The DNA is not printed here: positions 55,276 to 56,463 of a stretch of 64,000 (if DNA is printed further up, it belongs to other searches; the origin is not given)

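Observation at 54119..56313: DUF4238 gene translationally coupled to a 436-aa unknown protein: a possible two-gene defence module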

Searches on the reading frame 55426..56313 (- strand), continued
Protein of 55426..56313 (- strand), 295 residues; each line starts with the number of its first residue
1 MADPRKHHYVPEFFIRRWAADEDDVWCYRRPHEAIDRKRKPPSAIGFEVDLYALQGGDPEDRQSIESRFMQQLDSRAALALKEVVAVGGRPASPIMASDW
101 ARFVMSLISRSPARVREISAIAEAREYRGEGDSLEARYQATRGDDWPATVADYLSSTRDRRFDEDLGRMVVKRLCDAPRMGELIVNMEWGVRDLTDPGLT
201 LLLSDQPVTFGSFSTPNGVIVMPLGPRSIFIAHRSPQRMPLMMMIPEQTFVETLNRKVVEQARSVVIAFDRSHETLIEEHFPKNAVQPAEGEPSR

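Call 68: find_homologous_proteins(query=A4, max_evalue=1e-10)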
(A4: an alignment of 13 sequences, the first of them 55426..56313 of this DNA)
Query A4 (13 sequences) (295 aa, profile of the alignment): 136 proteins with E <= 1e-10 among 8000 candidates; the best 120 are listed.
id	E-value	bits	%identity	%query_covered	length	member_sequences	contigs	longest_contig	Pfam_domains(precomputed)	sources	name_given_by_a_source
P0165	7.5e-118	411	99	100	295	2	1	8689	PF14022.12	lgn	-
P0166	2.7e-115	403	78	100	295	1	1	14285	PF14022.12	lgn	-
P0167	5.4e-113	395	52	94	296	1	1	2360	PF14022.12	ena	-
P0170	4.9e-107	376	46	95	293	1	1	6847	PF14022.12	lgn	-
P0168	9.7e-107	375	48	96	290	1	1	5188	PF14022.12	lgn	-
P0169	3.0e-99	350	49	87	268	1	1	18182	PF14022.12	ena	-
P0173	5.3e-85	303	28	91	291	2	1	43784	PF14022.12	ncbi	-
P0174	1.5e-83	298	43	92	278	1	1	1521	PF14022.12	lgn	-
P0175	2.5e-70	255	26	90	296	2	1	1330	PF14022.12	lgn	-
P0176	7.1e-70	254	27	90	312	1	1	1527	PF14022.12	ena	-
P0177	5.4e-68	247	25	90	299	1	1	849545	PF14022.12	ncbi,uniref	ncbi:DUF4238 domain-containing protein [Sphingomonas sp. PB2P12]|uniref:DUF4238 domain-containing pr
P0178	8.1e-67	244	27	90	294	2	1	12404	PF14022.12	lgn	-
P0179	1.1e-66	243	26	85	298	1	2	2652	PF14022.12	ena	-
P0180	1.9e-66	242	25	90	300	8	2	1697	PF14022.12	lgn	-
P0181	2.1e-66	242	24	94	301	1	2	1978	PF14022.12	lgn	-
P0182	2.5e-66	242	26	85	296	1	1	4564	PF14022.12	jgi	jgi:hypothetical protein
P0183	2.5e-66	242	25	90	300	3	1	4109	PF14022.12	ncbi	-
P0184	3.3e-66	242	24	90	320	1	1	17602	PF14022.12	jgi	jgi:hypothetical protein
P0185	3.4e-66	242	27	90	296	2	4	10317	PF14022.12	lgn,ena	-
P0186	5.3e-66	241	29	90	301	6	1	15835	PF14022.12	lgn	-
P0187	5.7e-66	241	25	88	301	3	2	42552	PF14022.12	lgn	-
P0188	7.4e-66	240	26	89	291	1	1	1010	PF14022.12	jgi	-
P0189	8.0e-66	240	23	90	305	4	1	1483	PF14022.12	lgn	-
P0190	9.5e-66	240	26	96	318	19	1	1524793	PF14022.12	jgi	jgi:hypothetical protein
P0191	1.8e-65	239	26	85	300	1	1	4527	PF14022.12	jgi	jgi:hypothetical protein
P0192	2.1e-65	239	27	91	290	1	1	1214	PF14022.12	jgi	jgi:hypothetical protein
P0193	2.4e-65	239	23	92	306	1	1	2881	PF14022.12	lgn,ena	-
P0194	2.9e-65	238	29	98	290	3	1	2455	PF14022.12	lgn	-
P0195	3.4e-65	238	27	91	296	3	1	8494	PF14022.12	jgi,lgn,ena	-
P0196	5.6e-65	237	26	90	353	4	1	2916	PF14022.12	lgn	-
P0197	1.3e-64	236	25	85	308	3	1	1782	PF14022.12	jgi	jgi:hypothetical protein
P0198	1.5e-64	236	25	85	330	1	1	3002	PF14022.12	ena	-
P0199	1.9e-64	236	24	90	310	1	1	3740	PF14022.12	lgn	-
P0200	2.9e-64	235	25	91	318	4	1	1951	PF14022.12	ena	-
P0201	8.7e-64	234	24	85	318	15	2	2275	PF14022.12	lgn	-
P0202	1.6e-63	233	28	89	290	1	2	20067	PF14022.12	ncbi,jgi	jgi:hypothetical protein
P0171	1.7e-63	233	65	61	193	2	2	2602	PF14022.12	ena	-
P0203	1.9e-63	233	28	90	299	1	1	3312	PF14022.12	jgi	jgi:hypothetical protein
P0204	1.9e-63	232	25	86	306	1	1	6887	PF14022.12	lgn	-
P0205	2.4e-63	232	25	90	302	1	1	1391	PF14022.12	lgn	-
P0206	4.3e-63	231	23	90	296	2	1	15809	PF14022.12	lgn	-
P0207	4.7e-63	231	27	90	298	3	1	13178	PF14022.12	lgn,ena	-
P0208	5.2e-63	231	25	94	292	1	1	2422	PF14022.12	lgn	-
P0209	6.9e-63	231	28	93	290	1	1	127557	PF14022.12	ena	-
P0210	1.3e-62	230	29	91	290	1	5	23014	PF14022.12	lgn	-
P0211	1.6e-62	229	25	86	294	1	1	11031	PF14022.12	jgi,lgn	jgi:hypothetical protein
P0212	2.0e-62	229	25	90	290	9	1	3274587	PF14022.12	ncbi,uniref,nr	ncbi:DUF4238 domain-containing protein [Sphingomonas sp. G-3-2-10]|uniref:DUF4238 domain-containing 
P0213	2.5e-62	229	28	97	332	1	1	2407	PF14022.12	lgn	-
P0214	4.4e-62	228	30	89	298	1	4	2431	PF14022.12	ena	-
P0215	4.7e-62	228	28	91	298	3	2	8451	PF14022.12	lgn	-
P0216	5.4e-62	228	25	94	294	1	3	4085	PF14022.12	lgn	-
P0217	9.3e-62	227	28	95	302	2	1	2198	PF14022.12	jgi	-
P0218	9.9e-62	227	25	94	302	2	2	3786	PF14022.12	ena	-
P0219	1.1e-61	227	26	86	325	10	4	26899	PF14022.12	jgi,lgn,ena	-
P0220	1.5e-61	226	26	91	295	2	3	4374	PF14022.12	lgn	-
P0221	2.0e-61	226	24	86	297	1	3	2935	PF14022.12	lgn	-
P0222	5.9e-61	224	29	90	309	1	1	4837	PF14022.12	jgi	jgi:hypothetical protein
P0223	6.6e-61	224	26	90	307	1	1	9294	PF14022.12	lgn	-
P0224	7.1e-61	224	25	90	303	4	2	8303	PF14022.12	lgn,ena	-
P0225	1.0e-60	224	26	87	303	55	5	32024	PF14022.12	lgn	-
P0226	1.2e-60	223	24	94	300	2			PF14022.12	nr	nr:DUF4238 domain-containing protein [Sphingomonas xanthus]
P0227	1.3e-60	223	28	85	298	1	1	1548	PF14022.12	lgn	-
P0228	1.4e-60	223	29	94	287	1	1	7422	PF14022.12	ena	-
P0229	1.7e-60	223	24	94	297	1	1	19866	PF14022.12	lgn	-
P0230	1.8e-60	223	26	87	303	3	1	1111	PF14022.12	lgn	-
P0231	1.9e-60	223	29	93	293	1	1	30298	PF14022.12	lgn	-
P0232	1.9e-60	223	29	94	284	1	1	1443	PF14022.12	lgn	-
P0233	2.1e-60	223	24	85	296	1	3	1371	PF14022.12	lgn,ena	-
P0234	2.6e-60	222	26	89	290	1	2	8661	PF14022.12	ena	-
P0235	2.7e-60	222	25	94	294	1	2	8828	PF14022.12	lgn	-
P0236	3.2e-60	222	25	86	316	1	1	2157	PF14022.12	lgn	-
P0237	4.0e-60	222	29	90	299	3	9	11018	PF14022.12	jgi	-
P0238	4.9e-60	221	25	85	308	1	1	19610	PF14022.12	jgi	jgi:hypothetical protein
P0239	5.1e-60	221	26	93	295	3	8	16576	PF14022.12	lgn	-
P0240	6.6e-60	221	23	90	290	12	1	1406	PF14022.12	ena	-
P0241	1.0e-59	220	25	93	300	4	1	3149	PF14022.12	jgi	-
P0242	1.1e-59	220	28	80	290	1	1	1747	PF14022.12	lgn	-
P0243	1.3e-59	220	25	94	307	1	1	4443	PF14022.12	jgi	jgi:hypothetical protein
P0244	1.7e-59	220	25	90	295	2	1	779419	PF14022.12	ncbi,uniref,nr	ncbi:MAG: DUF4238 domain-containing protein [Novosphingobium sp.]|uniref:DUF4238 domain-containing p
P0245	2.2e-59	219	26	95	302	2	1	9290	PF14022.12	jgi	jgi:hypothetical protein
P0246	4.6e-59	218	26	94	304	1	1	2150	PF14022.12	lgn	-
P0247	8.3e-59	217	26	94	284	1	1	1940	PF14022.12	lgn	-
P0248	1.6e-58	216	25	90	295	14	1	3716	PF14022.12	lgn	-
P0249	2.1e-58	216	26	85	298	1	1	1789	PF14022.12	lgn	-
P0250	2.1e-58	216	25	90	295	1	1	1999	PF14022.12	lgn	-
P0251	2.2e-58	216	24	98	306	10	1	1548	PF14022.12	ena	-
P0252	2.3e-58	216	26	85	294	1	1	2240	PF14022.12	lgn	-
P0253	2.5e-58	216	24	94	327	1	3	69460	PF14022.12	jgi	jgi:hypothetical protein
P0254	3.3e-58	215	27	86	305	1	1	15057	PF14022.12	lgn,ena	-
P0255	5.6e-58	215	25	91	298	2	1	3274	PF14022.12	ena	-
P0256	5.9e-58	214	27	94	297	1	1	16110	PF14022.12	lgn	-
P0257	7.9e-58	214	28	86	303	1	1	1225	PF14022.12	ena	-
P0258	1.1e-57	214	24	85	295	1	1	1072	PF14022.12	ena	-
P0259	1.3e-57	213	26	85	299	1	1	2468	PF14022.12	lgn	-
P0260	1.8e-57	213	27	86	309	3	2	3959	PF14022.12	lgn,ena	-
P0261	4.0e-57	212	26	87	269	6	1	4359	PF14022.12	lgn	-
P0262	4.2e-57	212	27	91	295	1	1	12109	PF14022.12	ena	-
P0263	7.7e-57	211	24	97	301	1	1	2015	PF14022.12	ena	-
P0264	7.7e-57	211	26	90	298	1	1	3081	PF14022.12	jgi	-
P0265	2.2e-56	209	24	85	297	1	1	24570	PF14022.12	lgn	-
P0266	3.1e-56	209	25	89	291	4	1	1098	PF14022.12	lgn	-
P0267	1.6e-55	206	26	82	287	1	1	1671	PF14022.12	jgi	jgi:hypothetical protein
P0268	3.9e-55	205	26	90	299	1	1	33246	PF14022.12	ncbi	-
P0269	6.5e-55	204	26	91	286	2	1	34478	PF14022.12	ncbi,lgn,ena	-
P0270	8.8e-55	204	32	92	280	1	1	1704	PF14022.12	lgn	-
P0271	1.5e-54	203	25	97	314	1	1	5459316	PF14022.12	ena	-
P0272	2.6e-54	202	28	79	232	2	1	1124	PF14022.12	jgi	jgi:hypothetical protein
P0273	2.9e-54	202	24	88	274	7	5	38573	PF14022.12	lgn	-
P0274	2.0e-53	200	25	82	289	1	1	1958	PF14022.12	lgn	-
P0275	6.0e-53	198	26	90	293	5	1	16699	PF14022.12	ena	-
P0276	6.9e-53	198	29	94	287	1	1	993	PF14022.12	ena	-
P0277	1.8e-52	196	25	79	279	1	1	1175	PF14022.12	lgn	-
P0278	2.1e-52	196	25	94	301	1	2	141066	PF14022.12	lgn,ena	-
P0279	1.1e-51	194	23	78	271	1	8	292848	PF14022.12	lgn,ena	-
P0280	2.4e-50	189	26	78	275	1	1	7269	PF14022.12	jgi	jgi:hypothetical protein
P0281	3.0e-50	189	21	87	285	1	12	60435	PF14022.12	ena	-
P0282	3.1e-50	189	24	86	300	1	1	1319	PF14022.12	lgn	-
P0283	1.5e-49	187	30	79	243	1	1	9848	PF14022.12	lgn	-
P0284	6.8e-49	185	28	80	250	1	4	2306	PF14022.12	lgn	-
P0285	1.2e-48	184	25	73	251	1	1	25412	PF14022.12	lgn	-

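Call 81: predict_structure(alignment_id=A5)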
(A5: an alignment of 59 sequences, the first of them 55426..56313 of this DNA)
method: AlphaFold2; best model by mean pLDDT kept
length: 295 residues; sequences in the alignment: 59
mean_pLDDT: 85.2   pTM: 0.80
mean pLDDT of the five models: 85.2, 83.7, 82.0, 81.7, 81.6
residues with pLDDT >= 90: 163; 70-90: 82; 50-70: 43; < 50: 7
segments of 3 or more residues with pLDDT < 50: 289-295
pLDDT, mean of each block of 10 residues (from residue 1): 76 94 94 93 88 64 78 95 98 97 91 75 62 75 83 63 60 81 96 98 95 91 98 97 97 97 94 97 66 41
secondary structure, 60 per line:
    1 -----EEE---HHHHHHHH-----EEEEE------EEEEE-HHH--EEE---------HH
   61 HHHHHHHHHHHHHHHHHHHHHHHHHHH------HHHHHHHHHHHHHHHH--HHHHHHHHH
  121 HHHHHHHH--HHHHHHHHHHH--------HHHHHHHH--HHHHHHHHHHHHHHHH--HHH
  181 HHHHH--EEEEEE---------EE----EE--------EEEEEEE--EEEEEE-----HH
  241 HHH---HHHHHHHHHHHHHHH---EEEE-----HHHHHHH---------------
elements in order: E6-8 H12-19 E25-29 E36-40 E47-49 H59-87 H94-109 H112-128 H131-141 H150-157 H160-175 H178-185 E188-193 E219-225 E228-233 H239-243 H247-261 E265-268 H274-280

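Call 83: search_solved_structures(query=A5, max_evalue=5)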
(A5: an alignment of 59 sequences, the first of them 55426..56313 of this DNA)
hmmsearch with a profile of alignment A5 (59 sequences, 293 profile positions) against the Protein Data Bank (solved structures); distinct sequences matched with E-value up to 5: 2.
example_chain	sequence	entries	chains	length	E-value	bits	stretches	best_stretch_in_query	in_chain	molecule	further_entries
6xyw_AN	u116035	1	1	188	0.18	13.9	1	215-271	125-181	At3g51010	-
1rki_A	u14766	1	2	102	0.28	13.3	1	207-245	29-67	hypothetical protein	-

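Call 84: fold_search(model_id=the predicted structure, library=pdb)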
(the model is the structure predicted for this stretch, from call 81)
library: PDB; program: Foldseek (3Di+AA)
matches with E <= 10: 315; with E <= 0.001: 0
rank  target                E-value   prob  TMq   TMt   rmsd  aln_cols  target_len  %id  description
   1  9nzq_A                2.5e-01  0.08  0.15  0.11  19.2       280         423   10  Cryo-EM structure of OsCas12f-gRNA-DNA ternary complex. State II (released 2026-04-08)
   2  2ior                  3.0e-01  0.03  0.10  0.12  20.0       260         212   10  Crystal Structure of the N-terminal Domain of HtpG, the Escherichia coli Hsp90, Bound to ADP (released 2006-11-21)
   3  3bji_A                3.1e-01  0.06  0.11  0.10  22.2       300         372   11  Structural Basis of Promiscuous Guanine Nucleotide Exchange by the T-Cell Essential Vav1 (released 2008-07-15)
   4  6new                  3.3e-01  0.07  0.12  0.10  22.2       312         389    9  Apo structure of the activated truncation of Vav1 (released 2019-12-25)
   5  3ky9_B                3.3e-01  0.06  0.11  0.07  22.4       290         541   11  Autoinhibited Vav1 (released 2010-02-23)
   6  9d78_B                4.6e-01  0.03  0.10  0.11  18.8       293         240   10  Apo-OXA-58 carbapenemase (released 2024-12-11)
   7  9d78_D                5.7e-01  0.02  0.10  0.10  18.6       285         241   10  Apo-OXA-58 carbapenemase (released 2024-12-11)
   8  9d7b_D                6.4e-01  0.02  0.09  0.10  18.8       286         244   12  OXA-58-NA-1-157 7.5 min complex (released 2024-12-11)
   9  9bi4_C                6.7e-01  0.04  0.10  0.07  27.6       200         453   16  cryo EM structure of dsDNA bound Mre11-Rad50 complex (released 2025-01-15)
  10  9d78_A                6.7e-01  0.02  0.10  0.11  18.6       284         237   10  Apo-OXA-58 carbapenemase (released 2024-12-11)
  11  4oh0                  7.1e-01  0.02  0.10  0.11  18.5       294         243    9  Crystal structure of OXA-58 carbapenemase (released 2014-02-26)
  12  8axb_A                7.5e-01  0.09  0.16  0.13  12.8       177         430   12  Cryo-EM structure of Cas12k-sgRNA binary complex (type V-K CRISPR-associated transposon) (released 2024-04-10)
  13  9hlz_FF               7.9e-01  0.13  0.14  0.20  15.7       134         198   13  Translational activators Aep1, Aep2 and Atp25 in complex with mRNA and the yeast mitochondrial ribosome (released 2025-12-17)
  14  1q1w_B                7.9e-01  0.07  0.11  0.08  14.4       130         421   12  Crystal Structure of Putidaredoxin Reductase from Pseudomonas putida (released 2004-02-24)
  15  1q1r_A                8.4e-01  0.06  0.11  0.08  15.5       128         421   13  Crystal Structure of Putidaredoxin Reductase from Pseudomonas putida (released 2004-02-24)
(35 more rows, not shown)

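Call 87: find_related_loci(query=A5, collection=viral_contigs, flank=4000)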
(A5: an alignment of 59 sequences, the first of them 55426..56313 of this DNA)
Query A5 (295 aa) in viral_contigs; peptide patterns used: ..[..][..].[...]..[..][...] (x = any residue, [..] = any of these).
25 stretches matched a pattern, but none encodes a relative of the query by tblastn (E <= 1e-3).

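Call 98: search_dna_similar(query=window:55426-56313:-, collection=phages, mode=protein, max_rows=10, max_evalue=0.001)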
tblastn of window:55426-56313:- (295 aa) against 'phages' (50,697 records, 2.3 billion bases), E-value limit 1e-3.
No match.

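Call 102: search_protein_families(library=pfam, proteins=[L105:2538-3464:+, L101:2770-3501:+, L104:4663-5442:+, L014:4644-5846:+], max_evalue=0.001)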
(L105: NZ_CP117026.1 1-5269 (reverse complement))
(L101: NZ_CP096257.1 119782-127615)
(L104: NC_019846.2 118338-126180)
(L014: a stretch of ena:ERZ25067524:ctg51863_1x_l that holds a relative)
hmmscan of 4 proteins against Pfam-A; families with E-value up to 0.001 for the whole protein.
L105:2538-3464:+ (308 aa): 0 families

L101:2770-3501:+ (243 aa): 0 families

L104:4663-5442:+ (259 aa): 0 families

L014:4644-5846:+ (400 aa): 0 families

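Call 104: search_dna_similar(query=window:55426-56313:-, collection=plasmids, mode=protein, max_rows=60)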
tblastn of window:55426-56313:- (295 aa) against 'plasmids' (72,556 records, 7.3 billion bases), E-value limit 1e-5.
Records with a match: 45; places in all: 48; records where one place covers at least 80% of the query: 38.
Best place of each record, by identity: <60% 45.
By first word of the organism name: Rhizobium 17; Sinorhizobium 7; Sphingomonas 4; Sphingobium 4; Bradyrhizobium 3; Agrobacterium 3; Methylobacterium 2; Chelativorans 1; Shinella 1; Tritonibacter 1; and 2 more.
By predicted mobility (MOB-suite, as given by PLSDB): conjugative 24; non-mobilizable 21.
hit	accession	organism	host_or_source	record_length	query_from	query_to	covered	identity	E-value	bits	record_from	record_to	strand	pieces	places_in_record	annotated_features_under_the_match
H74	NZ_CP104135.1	Sinorhizobium sp. C101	Phaseolus vulgaris,cell ...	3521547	4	281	94%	32.5%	9e-38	149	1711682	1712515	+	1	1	none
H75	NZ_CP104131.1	Sinorhizobium sp. K101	Phaseolus vulgaris,cell ...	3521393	4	281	94%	32.5%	9e-38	149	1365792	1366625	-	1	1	none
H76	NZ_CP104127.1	Sinorhizobium sp. M103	Phaseolus vulgaris,cell ...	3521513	4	281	94%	32.5%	9e-38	149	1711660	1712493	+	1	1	none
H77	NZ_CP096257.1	Bradyrhizobium barranii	Glycine max cv. AC Glengarry,Cell ...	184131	1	280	95%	30.7%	1e-36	145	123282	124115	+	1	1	DUF4238 domain-containing protein | hypothetical protein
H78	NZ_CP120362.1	Chelativorans sp. AA-79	single cell,petroleum contaminated soil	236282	4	281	94%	30.8%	1e-26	116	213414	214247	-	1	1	DUF4238 domain-containing protein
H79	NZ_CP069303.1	Shinella sp. PSBB067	monoisolate,Minnesota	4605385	4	284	95%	30.4%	7e-30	125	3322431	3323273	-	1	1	none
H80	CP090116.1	Rhizobium leguminosarum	Trifolium ambiguum,Cell culture,Plant ...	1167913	4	290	97%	29.6%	1e-23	107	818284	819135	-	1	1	DUF4238 domain-containing protein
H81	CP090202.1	Rhizobium leguminosarum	Trifolium ambiguum,Cell culture,nodule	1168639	4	290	97%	29.6%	1e-23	107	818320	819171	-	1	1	DUF4238 domain-containing protein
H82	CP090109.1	Rhizobium leguminosarum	Trifolium ambiguum,Cell culture,Plant ...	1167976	4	290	97%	29.6%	2e-23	107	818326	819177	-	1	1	DUF4238 domain-containing protein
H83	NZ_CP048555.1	Agrobacterium tumefaciens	walnut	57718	4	284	95%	29.8%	1e-24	110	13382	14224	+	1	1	DUF4238 domain-containing protein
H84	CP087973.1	Rhizobium sp. RCAM05350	cell culture,fouling of walls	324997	1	281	95%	29.6%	2e-31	130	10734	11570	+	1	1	DUF4238 domain-containing protein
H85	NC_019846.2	Sinorhizobium meliloti GR4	-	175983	4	284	95%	29.5%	4e-26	115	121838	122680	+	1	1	DUF4238 domain-containing protein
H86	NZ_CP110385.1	Tritonibacter mobilis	-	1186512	3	277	93%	30.0%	8e-22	102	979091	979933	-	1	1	record has no annotation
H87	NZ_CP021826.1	Sinorhizobium meliloti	Medicago truncatula,Single Cell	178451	4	273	92%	30.3%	6e-26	114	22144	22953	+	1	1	DUF4238 domain-containing protein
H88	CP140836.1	Rhizobium beringeri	Trifolium pratense,whole organism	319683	4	273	92%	30.0%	2e-27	119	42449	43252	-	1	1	DUF4238 domain-containing protein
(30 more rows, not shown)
